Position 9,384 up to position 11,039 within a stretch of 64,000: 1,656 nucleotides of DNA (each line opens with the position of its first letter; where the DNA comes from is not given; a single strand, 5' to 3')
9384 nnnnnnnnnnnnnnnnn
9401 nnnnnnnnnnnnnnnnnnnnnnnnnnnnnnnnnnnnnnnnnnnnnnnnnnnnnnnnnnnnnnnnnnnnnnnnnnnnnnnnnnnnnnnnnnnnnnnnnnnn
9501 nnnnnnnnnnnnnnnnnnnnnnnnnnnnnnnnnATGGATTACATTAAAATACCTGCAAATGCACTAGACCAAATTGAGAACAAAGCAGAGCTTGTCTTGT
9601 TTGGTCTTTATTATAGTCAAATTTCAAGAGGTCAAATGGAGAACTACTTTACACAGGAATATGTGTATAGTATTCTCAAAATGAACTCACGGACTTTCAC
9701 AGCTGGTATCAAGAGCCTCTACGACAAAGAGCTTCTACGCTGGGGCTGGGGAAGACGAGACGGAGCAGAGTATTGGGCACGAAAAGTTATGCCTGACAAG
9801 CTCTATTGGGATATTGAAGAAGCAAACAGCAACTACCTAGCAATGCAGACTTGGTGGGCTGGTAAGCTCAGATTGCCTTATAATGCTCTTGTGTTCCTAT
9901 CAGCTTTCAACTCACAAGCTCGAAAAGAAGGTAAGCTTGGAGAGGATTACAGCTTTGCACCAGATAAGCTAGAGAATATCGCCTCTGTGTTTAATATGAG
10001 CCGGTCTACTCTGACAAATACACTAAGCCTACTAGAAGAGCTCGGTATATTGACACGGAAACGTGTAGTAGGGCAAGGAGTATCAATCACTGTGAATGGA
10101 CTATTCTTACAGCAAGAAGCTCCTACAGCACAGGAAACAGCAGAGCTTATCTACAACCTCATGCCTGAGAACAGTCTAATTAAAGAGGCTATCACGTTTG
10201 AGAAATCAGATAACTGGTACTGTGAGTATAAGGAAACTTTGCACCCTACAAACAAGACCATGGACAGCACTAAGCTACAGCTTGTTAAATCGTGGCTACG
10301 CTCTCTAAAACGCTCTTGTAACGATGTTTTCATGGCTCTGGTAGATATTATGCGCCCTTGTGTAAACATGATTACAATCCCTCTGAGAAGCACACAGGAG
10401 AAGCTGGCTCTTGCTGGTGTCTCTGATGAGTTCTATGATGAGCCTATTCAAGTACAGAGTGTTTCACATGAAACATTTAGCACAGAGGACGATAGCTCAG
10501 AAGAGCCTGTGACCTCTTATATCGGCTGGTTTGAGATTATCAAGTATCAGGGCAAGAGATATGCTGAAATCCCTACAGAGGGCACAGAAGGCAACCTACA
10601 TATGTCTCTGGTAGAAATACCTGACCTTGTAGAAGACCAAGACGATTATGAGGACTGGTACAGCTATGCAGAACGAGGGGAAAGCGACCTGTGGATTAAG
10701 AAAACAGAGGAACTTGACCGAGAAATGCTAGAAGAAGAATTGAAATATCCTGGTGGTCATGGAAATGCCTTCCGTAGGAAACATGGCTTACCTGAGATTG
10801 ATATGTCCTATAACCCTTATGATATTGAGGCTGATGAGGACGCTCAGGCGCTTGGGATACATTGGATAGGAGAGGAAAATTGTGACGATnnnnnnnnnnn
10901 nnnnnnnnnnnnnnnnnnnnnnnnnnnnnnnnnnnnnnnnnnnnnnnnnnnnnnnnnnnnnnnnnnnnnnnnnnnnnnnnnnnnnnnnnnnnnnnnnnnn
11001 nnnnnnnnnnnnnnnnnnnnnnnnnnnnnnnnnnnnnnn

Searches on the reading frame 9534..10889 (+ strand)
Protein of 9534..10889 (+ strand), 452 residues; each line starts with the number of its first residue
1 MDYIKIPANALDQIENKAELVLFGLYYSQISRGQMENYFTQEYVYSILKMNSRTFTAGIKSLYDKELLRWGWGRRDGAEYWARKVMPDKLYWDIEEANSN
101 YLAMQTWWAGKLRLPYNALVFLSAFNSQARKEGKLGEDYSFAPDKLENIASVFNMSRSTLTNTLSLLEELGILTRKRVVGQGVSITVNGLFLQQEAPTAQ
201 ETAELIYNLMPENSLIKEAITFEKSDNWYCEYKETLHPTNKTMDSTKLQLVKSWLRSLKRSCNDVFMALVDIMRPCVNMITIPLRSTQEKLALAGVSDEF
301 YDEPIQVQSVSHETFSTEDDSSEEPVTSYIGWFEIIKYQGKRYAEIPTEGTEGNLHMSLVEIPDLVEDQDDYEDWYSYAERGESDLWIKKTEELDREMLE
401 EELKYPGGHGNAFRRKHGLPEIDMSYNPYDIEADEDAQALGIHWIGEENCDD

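Call 37: search_protein_families(library=pfam, proteins=[window:9534-10889:+], max_evalue=0.001)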
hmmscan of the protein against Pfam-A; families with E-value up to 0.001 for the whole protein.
window:9534-10889:+ (452 aa): 1 family
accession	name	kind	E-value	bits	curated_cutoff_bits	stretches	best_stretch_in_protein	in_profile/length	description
PF13545.12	HTH_Crp_2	-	0.00015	22.1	27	0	147-177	26-57/70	Crp-like helix-turn-helix domain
